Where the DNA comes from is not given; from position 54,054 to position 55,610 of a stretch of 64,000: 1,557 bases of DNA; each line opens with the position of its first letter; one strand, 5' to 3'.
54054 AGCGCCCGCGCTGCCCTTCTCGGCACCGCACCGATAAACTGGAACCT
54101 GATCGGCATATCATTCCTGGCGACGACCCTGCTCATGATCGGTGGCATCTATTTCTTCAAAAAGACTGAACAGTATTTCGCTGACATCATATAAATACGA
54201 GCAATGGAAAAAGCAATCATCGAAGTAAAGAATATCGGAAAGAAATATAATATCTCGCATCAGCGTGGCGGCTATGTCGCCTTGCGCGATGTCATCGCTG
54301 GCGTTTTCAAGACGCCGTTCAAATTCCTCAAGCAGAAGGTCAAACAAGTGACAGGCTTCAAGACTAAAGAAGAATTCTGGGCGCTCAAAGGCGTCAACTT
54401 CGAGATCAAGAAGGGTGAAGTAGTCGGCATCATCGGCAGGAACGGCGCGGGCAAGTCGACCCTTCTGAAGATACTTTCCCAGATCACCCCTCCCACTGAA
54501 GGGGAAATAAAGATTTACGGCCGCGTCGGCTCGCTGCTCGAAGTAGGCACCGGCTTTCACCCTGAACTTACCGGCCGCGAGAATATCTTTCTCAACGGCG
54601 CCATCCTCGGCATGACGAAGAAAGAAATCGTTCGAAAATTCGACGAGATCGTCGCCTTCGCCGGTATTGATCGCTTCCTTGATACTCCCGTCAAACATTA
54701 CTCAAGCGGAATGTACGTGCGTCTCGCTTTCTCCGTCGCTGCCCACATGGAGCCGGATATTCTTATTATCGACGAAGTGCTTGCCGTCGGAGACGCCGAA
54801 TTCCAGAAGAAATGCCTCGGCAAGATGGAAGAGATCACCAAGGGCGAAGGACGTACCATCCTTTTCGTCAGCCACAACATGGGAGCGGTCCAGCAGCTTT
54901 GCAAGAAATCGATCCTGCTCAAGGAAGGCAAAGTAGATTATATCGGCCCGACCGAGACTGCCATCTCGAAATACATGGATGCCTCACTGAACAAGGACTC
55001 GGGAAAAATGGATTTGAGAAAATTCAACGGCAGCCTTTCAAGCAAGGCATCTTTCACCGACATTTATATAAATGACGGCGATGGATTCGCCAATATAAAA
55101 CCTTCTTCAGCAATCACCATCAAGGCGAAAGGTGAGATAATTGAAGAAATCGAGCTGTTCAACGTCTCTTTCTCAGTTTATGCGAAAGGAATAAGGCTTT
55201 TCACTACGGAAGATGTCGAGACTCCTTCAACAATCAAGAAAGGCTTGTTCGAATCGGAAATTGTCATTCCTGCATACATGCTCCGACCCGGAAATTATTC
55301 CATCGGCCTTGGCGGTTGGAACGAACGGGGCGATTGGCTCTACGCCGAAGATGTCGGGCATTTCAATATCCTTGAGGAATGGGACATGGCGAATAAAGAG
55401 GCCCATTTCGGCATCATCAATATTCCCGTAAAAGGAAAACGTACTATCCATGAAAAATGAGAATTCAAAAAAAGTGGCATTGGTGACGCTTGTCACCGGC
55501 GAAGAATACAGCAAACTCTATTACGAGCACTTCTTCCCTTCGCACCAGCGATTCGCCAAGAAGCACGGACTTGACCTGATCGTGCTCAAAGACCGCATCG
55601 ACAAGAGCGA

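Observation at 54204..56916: Extended Wzt next to a glycosyltransferase-methyltransferase fusion: candidate chain-length terminator/cap system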

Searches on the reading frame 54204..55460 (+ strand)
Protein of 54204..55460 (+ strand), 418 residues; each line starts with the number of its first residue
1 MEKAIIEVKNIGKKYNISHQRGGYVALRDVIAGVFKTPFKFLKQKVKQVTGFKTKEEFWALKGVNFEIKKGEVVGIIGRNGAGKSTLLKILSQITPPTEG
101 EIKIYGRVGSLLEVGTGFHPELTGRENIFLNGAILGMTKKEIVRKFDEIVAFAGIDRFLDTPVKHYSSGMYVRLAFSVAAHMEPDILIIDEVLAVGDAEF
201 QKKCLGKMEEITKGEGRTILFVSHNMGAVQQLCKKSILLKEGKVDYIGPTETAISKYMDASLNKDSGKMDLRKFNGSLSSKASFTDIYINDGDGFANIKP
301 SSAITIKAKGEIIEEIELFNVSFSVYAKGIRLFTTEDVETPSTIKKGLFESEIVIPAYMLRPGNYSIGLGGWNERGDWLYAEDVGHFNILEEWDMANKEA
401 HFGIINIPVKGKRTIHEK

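Call 4: search_protein_families(library=pfam, proteins=[window:54204-55460:+], max_evalue=0.01)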
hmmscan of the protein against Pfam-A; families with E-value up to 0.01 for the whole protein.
window:54204-55460:+ (418 aa): 5 families
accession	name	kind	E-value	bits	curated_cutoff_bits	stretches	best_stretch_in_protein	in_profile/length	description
PF00005.33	ABC_tran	-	1.4e-23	84.4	25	1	61-192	1-135/137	ABC transporter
PF13304.12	AAA_21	-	1e-05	26.2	27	1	74-94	2-22/304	AAA domain, putative AbiEii toxin, Type IV TA system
PF14524.12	Wzt_C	-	0.00062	20.2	30.4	1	279-390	7-130/143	Wzt C-terminal domain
PF13555.12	AAA_29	-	0.0012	19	27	1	63-88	14-39/61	P-loop containing region of AAA domain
PF13476.12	AAA_23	-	0.0026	18.9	27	1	63-92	12-40/201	AAA domain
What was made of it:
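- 54204..54965 (+): Wzt nucleotide-binding domain (residues 1-254). ABC_tran E 1.4e-23 (call 4).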

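Call 5: search_protein_families(library=ncbifam, proteins=[window:54204-55460:+], max_evalue=0.01)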
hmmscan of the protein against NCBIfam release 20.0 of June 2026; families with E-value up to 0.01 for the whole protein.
window:54204-55460:+ (418 aa): 184 families (the best 25 are shown)
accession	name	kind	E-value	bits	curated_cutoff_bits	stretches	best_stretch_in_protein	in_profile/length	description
NF010065.0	PRK13545.1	equivalog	2.2e-60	204.9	538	1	45-259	23-236/549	teichoic acids export protein ATP-binding subunit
NF050108.1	galactan_ABC_ATP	equivalog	4.2e-53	180.1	400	1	58-258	42-241/244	galactan export ABC transporter ATP-binding subunit Wzt/RfbE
NF010066.0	PRK13546.1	equivalog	1e-51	175.9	320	1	43-279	21-257/264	teichoic acids export ABC transporter ATP-binding subunit TagH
TIGR01188.1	drrA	subfamily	1e-33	116.9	312.45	1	55-252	3-210/302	daunorubicin resistance ABC transporter, ATP-binding protein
TIGR04521.1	ECF_ATPase_2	equivalog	2.7e-30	105.4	330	2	126-256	104-235/279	energy-coupling factor transporter ATPase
TIGR04520.1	ECF_ATPase_1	equivalog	1.1e-26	93.9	315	2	54-106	11-63/269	energy-coupling factor transporter ATPase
NF040933.2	ABC_arch_GlcV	equivalog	3.5e-24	85.3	450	2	118-281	94-255/357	glucose ABC transporter ATP-binding protein GlcV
TIGR02315.1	ABC_phnC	equivalog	1.8e-23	83.3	266.1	2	58-106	15-63/243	phosphonate ABC transporter ATP-binding protein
NF010157.0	PRK13636.1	equivalog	2.1e-23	82.9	463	2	135-249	111-225/285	cobalt transporter ATP-binding subunit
TIGR02142.1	modC_ABC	equivalog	4e-23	82.2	285.05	1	64-266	16-233/353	molybdenum ABC transporter ATP-binding protein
NF010158.0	PRK13637.1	equivalog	4.3e-23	81.8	390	2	130-252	107-231/287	energy-coupling factor transporter ATPase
NF033858.1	ABC2_perm_RbbA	equivalog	4.6e-23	81.1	1050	1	56-261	277-492/909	ribosome-associated ATPase/putative transporter RbbA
NF010060.0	PRK13537.1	equivalog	5.7e-23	81.3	521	1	59-246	29-226/314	nodulation factor ABC transporter ATP-binding protein NodI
TIGR03740.1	galliderm_ABC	subfamily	7.8e-23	81.3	309.75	1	56-247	11-205/223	lantibiotic protection ABC transporter ATP-binding subunit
NF010170.0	PRK13651.1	equivalog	7.8e-23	80.9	432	2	125-251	124-250/308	cobalt transporter ATP-binding subunit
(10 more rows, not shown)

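Call 9: search_solved_structures(query=window:54204-55460:+, max_evalue=0.01, show_alignments=0)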
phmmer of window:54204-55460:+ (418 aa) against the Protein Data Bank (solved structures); distinct sequences matched with E-value up to 0.01: 528 (the best 60 are shown).
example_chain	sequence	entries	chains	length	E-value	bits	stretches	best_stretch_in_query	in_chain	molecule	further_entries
8dku_A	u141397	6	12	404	1.2e-69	238.6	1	43-369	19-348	ABC transporter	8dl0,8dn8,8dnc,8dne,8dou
7k2t_A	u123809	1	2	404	2.8e-69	237.3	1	43-369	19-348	ABC transporter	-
6amx_A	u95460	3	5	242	6.7e-67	229.5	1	43-262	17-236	ABC transporter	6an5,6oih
6m96_A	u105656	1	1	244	1.7e-66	228.2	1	43-262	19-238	ABC transporter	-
6jbh_A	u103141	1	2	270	2.1e-55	191.6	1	55-257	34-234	TarH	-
7dd0_A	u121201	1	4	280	3.3e-54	187.7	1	44-258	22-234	Teichoic acids export ATP-binding protein TagH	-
9cfl_B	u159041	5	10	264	6e-44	153.9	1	43-279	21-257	Teichoic acids export ATP-binding protein TagH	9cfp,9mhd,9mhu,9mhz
9qhw_C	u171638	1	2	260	2.4e-43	151.9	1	60-257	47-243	ABC transporter ATP-binding protein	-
9qfx_C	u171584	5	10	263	2.5e-43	151.9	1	60-257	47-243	ABC transporter ATP-binding protein | Probable o-antigen/lipopolysaccharide transport ATP-binding protein ABC transporter RfbE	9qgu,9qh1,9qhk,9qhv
9qhx_C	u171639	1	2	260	6.3e-43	150.6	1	60-257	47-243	ABC transporter ATP-binding protein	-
9qhj_C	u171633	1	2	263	6.5e-43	150.5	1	60-257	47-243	Probable o-antigen/lipopolysaccharide transport ATP-binding protein ABC transporter RfbE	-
8tsi_A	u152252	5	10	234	5.6e-34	121.1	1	59-272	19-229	ABC transporter ATP-binding protein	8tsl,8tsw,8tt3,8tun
8tsh_A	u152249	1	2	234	1.5e-33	119.7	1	59-272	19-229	ABC transporter ATP-binding protein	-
6fn1_A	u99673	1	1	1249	3.5e-24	88.8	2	50-249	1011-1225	Human-mouse chimeric ABCB1 (ABCBHM)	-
6fn4_A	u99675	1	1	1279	3.8e-24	88.7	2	50-249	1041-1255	Apo form of Human-mouse chimeric ABCB1 (ABCB1HM) in complex with Antigen binding fragment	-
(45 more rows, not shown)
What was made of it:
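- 54204..54965 (+): PDB hits: A. aeolicus Wzt 8dku E 1.2e-69, TarH/TagH and RfbE (call 9).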

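Call 21: find_homologous_proteins(query=window:54204-55457:+, max_evalue=1e-30)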
Query window:54204-55457:+ (418 aa): 8000 proteins with E <= 1e-30 among 8000 candidates; the best 120 are listed.
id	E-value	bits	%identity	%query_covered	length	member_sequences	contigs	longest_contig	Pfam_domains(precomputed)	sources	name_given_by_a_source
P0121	4.2e-275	930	100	100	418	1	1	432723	PF00005.34,PF13304.13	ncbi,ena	-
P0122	7.0e-175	600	66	98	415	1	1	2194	PF00005.34,PF13304.13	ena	-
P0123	5.0e-154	531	61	98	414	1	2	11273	PF00005.34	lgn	-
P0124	1.6e-151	523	62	98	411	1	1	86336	PF14524.13,PF00005.34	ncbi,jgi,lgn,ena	ncbi:MAG: ABC transporter ATP-binding protein [Candidatus Paceibacterota bacterium]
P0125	4.3e-150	518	60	98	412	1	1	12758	PF00005.34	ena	-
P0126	2.8e-149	516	60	98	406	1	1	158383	PF00005.34,PF13304.13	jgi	-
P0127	2.4e-146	506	61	96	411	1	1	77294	PF00005.34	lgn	-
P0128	2.1e-144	500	58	98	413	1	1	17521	PF00005.34,PF13304.13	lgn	-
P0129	1.9e-143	496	58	99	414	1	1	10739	PF00005.34,PF13304.13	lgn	-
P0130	9.1e-143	494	58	99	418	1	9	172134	PF00005.34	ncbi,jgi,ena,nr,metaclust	ncbi:MAG: hypothetical protein A2086_00945 [Spirochaetes bacterium GWD1_27_9]|nr:MAG: hypothetical p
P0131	4.8e-140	485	69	78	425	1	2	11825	PF00005.34,PF13304.13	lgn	-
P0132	1.1e-139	484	55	98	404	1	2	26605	PF14524.13,PF00005.34,PF13304.13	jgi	jgi:lipopolysaccharide transport system ATP-binding protein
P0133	9.2e-139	481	59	99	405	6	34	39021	PF00005.34,PF13304.13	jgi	jgi:lipopolysaccharide transport system ATP-binding protein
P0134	6.3e-138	478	61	88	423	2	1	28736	PF14524.13,PF00005.34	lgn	-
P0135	8.6e-138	478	61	88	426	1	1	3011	PF14524.13,PF00005.34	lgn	-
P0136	2.9e-137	476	56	99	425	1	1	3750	PF14524.13,PF00005.34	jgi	jgi:lipopolysaccharide transport system ATP-binding protein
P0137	3.1e-137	476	60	87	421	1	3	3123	PF14524.13,PF00005.34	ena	-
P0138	3.8e-137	476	61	86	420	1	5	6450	PF14524.13,PF00005.34,PF13304.13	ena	-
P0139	1.3e-136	474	59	93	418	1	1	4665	PF14524.13,PF00005.34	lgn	-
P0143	6.2e-136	472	63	88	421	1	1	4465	PF14524.13,PF00005.34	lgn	-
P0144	9.4e-136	471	58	90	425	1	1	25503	PF14524.13,PF00005.34,PF13304.13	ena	-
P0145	9.7e-136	471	58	95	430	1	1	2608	PF14524.13,PF00005.34,PF13304.13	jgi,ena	jgi:lipopolysaccharide transport system ATP-binding protein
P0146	1.0e-135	471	61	88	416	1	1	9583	PF14524.13,PF00005.34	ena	-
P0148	1.3e-135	471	61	88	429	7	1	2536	PF14524.13,PF00005.34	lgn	-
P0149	1.8e-135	470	61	87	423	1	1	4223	PF14524.13,PF00005.34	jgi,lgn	jgi:lipopolysaccharide transport system ATP-binding protein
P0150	1.8e-135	470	62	87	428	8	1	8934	PF14524.13,PF00005.34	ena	-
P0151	2.1e-135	470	83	61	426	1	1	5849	PF14524.13,PF00005.34,PF13304.13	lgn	-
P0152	2.3e-135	470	58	95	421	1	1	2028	PF14524.13,PF00005.34,PF13304.13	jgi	jgi:lipopolysaccharide transport system ATP-binding protein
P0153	3.6e-135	469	83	61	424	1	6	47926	PF14524.13,PF00005.34,PF13304.13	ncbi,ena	-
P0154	3.9e-135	469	61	87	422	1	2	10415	PF14524.13,PF00005.34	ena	-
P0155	4.0e-135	469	59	92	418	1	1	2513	PF14524.13,PF00005.34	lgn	-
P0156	4.9e-135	469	59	88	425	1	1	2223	PF14524.13,PF00005.34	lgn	-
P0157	6.9e-135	468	61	87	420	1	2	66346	PF14524.13,PF00005.34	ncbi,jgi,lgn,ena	-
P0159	8.5e-135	468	59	88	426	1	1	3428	PF14524.13,PF00005.34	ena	-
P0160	9.2e-135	468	59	87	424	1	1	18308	PF14524.13,PF00005.34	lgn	-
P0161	1.3e-134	467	60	87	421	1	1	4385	PF14524.13,PF00005.34,PF13304.13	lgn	-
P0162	1.3e-134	467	80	62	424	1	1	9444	PF14524.13,PF00005.34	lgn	-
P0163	1.3e-134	467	61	88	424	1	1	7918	PF14524.13,PF00005.34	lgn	-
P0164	1.4e-134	467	61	87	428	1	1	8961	PF14524.13,PF00005.34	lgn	-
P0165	1.7e-134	467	60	84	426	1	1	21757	PF14524.13,PF00005.34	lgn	-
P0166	1.8e-134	467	58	93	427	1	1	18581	PF14524.13,PF00005.34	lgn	-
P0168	3.4e-134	466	58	93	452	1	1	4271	PF14524.13,PF00005.34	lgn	-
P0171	5.3e-134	465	61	87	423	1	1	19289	PF14524.13,PF00005.34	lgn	-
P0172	5.4e-134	465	62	87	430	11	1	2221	PF14524.13,PF00005.34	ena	-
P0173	5.8e-134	465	59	88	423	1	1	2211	PF14524.13,PF00005.34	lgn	-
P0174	5.8e-134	465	66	78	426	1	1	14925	PF14524.13,PF00005.34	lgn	-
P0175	6.6e-134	465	78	63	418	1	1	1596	PF14524.13,PF00005.34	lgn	-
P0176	6.7e-134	465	61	88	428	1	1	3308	PF14524.13,PF00005.34,PF13304.13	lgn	-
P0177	6.7e-134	465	61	88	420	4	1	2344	PF14524.13,PF00005.34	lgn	-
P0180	7.1e-134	465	61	87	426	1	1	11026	PF14524.13,PF00005.34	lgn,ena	-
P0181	8.0e-134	465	60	84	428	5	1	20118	PF14524.13,PF00005.34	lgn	-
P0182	9.0e-134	465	62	88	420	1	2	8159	PF14524.13,PF00005.34,PF13304.13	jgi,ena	-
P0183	9.3e-134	465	61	86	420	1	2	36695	PF14524.13,PF00005.34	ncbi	-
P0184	1.0e-133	464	61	87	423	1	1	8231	PF14524.13,PF00005.34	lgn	-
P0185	1.7e-133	464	72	70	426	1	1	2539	PF14524.13,PF00005.34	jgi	-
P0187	2.3e-133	463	56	98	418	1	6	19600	PF14524.13,PF00005.34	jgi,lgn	-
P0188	2.5e-133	463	76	64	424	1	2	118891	PF14524.13,PF00005.34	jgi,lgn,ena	-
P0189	2.8e-133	463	66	78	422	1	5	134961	PF14524.13,PF00005.34,PF13304.13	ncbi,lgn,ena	ncbi:MAG: ABC transporter ATP-binding protein [Patescibacteria group bacterium]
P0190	2.9e-133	463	68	77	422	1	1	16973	PF14524.13,PF00005.34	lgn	-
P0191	2.9e-133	463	58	87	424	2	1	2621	PF14524.13,PF00005.34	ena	-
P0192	3.4e-133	463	58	88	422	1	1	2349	PF14524.13,PF00005.34,PF13304.13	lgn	-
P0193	3.5e-133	463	70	74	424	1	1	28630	PF14524.13,PF00005.34,PF13304.13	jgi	-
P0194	4.0e-133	463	60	89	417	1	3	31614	PF14524.13,PF00005.34,PF13304.13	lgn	-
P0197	4.5e-133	462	60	87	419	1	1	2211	PF14524.13,PF00005.34,PF13304.13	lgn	-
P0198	4.6e-133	462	60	86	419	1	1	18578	PF14524.13,PF00005.34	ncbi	-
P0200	5.2e-133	462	60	84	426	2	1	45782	PF14524.13,PF00005.34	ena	-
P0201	5.5e-133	462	60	87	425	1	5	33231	PF14524.13,PF00005.34,PF13304.13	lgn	-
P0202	5.7e-133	462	61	86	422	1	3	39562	PF14524.13,PF00005.34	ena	-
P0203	5.8e-133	462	56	98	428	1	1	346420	PF14524.13,PF00005.34,PF13304.13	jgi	jgi:lipopolysaccharide transport system ATP-binding protein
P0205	6.4e-133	462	61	86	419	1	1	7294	PF14524.13,PF00005.34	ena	-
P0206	6.5e-133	462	58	93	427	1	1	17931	PF14524.13,PF00005.34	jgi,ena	-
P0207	6.7e-133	462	56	95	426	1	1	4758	PF14524.13,PF00005.34,PF13304.13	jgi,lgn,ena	-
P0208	7.0e-133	462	65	79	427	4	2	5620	PF14524.13,PF00005.34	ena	-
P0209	7.1e-133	462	57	93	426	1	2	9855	PF14524.13,PF00005.34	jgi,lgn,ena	-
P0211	8.2e-133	461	58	97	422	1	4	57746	PF14524.13,PF00005.34,PF13304.13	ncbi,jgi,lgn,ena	-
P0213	8.9e-133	461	60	88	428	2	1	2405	PF14524.13,PF00005.34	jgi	-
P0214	1.1e-132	461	77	65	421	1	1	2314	PF14524.13,PF00005.34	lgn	-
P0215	1.4e-132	461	63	88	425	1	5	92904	PF14524.13,PF00005.34,PF13304.13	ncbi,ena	ncbi:MAG: ABC transporter ATP-binding protein [Patescibacteria group bacterium]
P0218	1.5e-132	461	60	88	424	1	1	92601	PF14524.13,PF00005.34,PF13304.13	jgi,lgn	jgi:lipopolysaccharide transport system ATP-binding protein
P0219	2.1e-132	460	68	73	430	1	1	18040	PF14524.13,PF00005.34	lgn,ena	-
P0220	2.3e-132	460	62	88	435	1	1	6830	PF14524.13,PF00005.34,PF13304.13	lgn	-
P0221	2.4e-132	460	79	62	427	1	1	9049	PF14524.13,PF00005.34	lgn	-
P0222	2.5e-132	460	62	87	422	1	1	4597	PF14524.13,PF00005.34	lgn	-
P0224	2.7e-132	460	60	87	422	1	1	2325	PF14524.13,PF00005.34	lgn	-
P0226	2.8e-132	460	61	85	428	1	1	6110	PF14524.13,PF00005.34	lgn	-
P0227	3.0e-132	460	57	89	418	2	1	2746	PF14524.13,PF00005.34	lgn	-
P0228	3.4e-132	459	61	88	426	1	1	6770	PF14524.13,PF00005.34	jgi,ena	-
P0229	3.6e-132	459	68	77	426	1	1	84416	PF14524.13,PF00005.34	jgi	jgi:lipopolysaccharide transport system ATP-binding protein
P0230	4.0e-132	459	60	87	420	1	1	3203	PF14524.13,PF00005.34,PF13304.13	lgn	-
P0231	4.5e-132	459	56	93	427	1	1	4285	PF14524.13,PF00005.34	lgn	-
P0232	5.1e-132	459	74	67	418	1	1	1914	PF14524.13,PF00005.34,PF13304.13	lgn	-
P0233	5.2e-132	459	73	65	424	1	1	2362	PF14524.13,PF00005.34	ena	-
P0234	5.8e-132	459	74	65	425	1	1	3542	PF14524.13,PF00005.34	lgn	-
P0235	6.2e-132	459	60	87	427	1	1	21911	PF14524.13,PF00005.34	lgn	-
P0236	6.8e-132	458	60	88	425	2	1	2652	PF14524.13,PF00005.34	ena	-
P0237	6.8e-132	458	57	98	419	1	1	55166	PF14524.13,PF00005.34,PF13304.13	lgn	-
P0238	7.1e-132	458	76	66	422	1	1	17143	PF14524.13,PF00005.34,PF13304.13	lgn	-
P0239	8.2e-132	458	79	61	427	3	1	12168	PF14524.13,PF00005.34,PF13304.13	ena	-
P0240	8.4e-132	458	61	88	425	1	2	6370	PF14524.13,PF00005.34,PF13304.13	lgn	-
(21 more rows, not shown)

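Call 23: find_encoding_contigs(protein=P0121, flank=10000, max_places=2)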
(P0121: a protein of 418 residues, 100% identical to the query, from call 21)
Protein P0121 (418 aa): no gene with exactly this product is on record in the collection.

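Call 52: find_encoding_contigs(protein=P0124, flank=7000, max_places=1)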
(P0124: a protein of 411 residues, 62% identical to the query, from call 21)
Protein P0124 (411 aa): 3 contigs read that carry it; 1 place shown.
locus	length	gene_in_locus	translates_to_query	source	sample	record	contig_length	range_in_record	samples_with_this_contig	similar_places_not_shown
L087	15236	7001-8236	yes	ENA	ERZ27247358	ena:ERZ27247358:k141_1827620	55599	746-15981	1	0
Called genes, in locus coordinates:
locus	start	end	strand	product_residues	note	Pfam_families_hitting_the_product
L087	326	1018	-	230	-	PF05552:MS_channel_1st_1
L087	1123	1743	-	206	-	-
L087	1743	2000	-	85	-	PF01541:GIY-YIG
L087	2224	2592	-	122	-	PF16320:Ribosomal_L12_N, PF00542:Ribosomal_L12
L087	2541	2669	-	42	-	-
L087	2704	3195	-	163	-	PF00466:Ribosomal_L10, PF27436:RL10_C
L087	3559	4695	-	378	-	-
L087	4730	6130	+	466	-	PF13727:CoA_binding_3 (weak), PF02397:Bac_transf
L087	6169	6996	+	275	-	PF01061:ABC2_membrane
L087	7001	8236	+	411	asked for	PF00005:ABC_tran, PF14524:Wzt_C (weak)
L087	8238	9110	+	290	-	PF03016:Exostosin_GT47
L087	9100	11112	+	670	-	PF13578:Methyltransf_24, PF00535:Glycos_transf_2, PF10111:Glyco_tranf_2_2, PF13641:Glyco_tranf_2_3, PF05050:Methyltransf_21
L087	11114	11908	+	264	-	PF00535:Glycos_transf_2, PF10111:Glyco_tranf_2_2, PF13641:Glyco_tranf_2_3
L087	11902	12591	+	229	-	PF13578:Methyltransf_24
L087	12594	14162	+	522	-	PF03414:Glyco_transf_6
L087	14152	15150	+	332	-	PF13641:Glyco_tranf_2_3, PF00535:Glycos_transf_2, PF10111:Glyco_tranf_2_2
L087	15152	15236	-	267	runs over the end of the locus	PF00535:Glycos_transf_2, PF10111:Glyco_tranf_2_2, PF13641:Glyco_tranf_2_3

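Call 53: find_encoding_contigs(protein=P0126, flank=7000, max_places=1)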
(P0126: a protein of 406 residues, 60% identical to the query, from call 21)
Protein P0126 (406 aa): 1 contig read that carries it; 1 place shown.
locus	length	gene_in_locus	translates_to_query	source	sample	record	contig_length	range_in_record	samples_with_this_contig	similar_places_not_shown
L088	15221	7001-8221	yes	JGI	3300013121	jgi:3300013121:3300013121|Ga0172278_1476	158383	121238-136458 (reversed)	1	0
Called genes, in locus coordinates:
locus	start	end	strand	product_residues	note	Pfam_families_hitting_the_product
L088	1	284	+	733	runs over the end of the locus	PF04932:Wzy_C, PF13181:TPR_8 (faint), PF14559:TPR_19 (faint)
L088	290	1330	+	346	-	PF01370:Epimerase, PF16363:GDP_Man_Dehyd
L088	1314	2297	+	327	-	PF04321:RmlD_sub_bind, PF01370:Epimerase, PF02719:Polysacc_synt_2 (faint), PF16363:GDP_Man_Dehyd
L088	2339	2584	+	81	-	PF12728:HTH_17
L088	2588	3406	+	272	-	PF01061:ABC2_membrane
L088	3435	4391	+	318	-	PF00702:Hydrolase, PF13419:HAD_2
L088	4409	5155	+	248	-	PF00483:NTP_transferase, PF01128:IspD (weak), PF12804:NTP_transf_3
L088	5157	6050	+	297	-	PF03009:GDPD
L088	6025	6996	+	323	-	PF07507:WavE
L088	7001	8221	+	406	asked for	PF00005:ABC_tran, PF13304:AAA_21 (faint)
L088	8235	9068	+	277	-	-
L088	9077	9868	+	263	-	PF08241:Methyltransf_11, PF13649:Methyltransf_25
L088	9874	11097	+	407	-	PF00535:Glycos_transf_2, PF10111:Glyco_tranf_2_2, PF13506:Glyco_transf_21, PF13641:Glyco_tranf_2_3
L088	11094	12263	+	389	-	PF01071:GARS_A, PF08442:ATP-grasp_2, PF13549:ATP-grasp_5 (faint), PF24948:Citrate_synth_N, PF16114:Citrate_bind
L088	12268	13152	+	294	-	PF02629:CoA_binding, PF13380:CoA_binding_2 (weak), PF00549:Ligase_CoA, PF13607:Succ_CoA_lig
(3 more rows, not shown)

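Call 54: find_encoding_contigs(protein=P0130, flank=7000, max_places=1)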
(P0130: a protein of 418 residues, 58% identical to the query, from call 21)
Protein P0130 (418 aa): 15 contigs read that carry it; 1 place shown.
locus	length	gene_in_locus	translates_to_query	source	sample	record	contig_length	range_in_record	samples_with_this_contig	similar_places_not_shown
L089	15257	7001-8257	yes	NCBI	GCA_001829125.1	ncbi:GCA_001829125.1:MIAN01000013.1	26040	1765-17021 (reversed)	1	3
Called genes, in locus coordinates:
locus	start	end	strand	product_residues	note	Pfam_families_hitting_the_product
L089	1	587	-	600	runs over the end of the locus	PF00009:GTP_EFTU, PF01926:MMR_HSR1 (faint), PF10662:PduV-EutP (faint), PF03144:GTP_EFTU_D2 (weak), PF22594:GTP-eEF1A_C, PF01583:APS_kinase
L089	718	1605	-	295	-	PF01507:PAPS_reduct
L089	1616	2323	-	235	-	PF01507:PAPS_reduct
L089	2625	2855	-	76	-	PF09834:DUF2061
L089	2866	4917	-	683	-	PF03460:NIR_SIR_ferr, PF01077:NIR_SIR, PF03460:NIR_SIR_ferr, PF01077:NIR_SIR (weak)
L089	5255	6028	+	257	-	PF00005:ABC_tran, PF13304:AAA_21 (faint)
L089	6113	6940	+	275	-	PF01061:ABC2_membrane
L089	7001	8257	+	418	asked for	PF00005:ABC_tran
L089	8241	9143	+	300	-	PF05050:Methyltransf_21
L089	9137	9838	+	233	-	PF08241:Methyltransf_11, PF13649:Methyltransf_25 (weak)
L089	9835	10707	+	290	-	PF03016:Exostosin_GT47, PF24785:RXYLT1_C (faint)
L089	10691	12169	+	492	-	PF13578:Methyltransf_24, PF13641:Glyco_tranf_2_3, PF00535:Glycos_transf_2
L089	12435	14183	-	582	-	PF00535:Glycos_transf_2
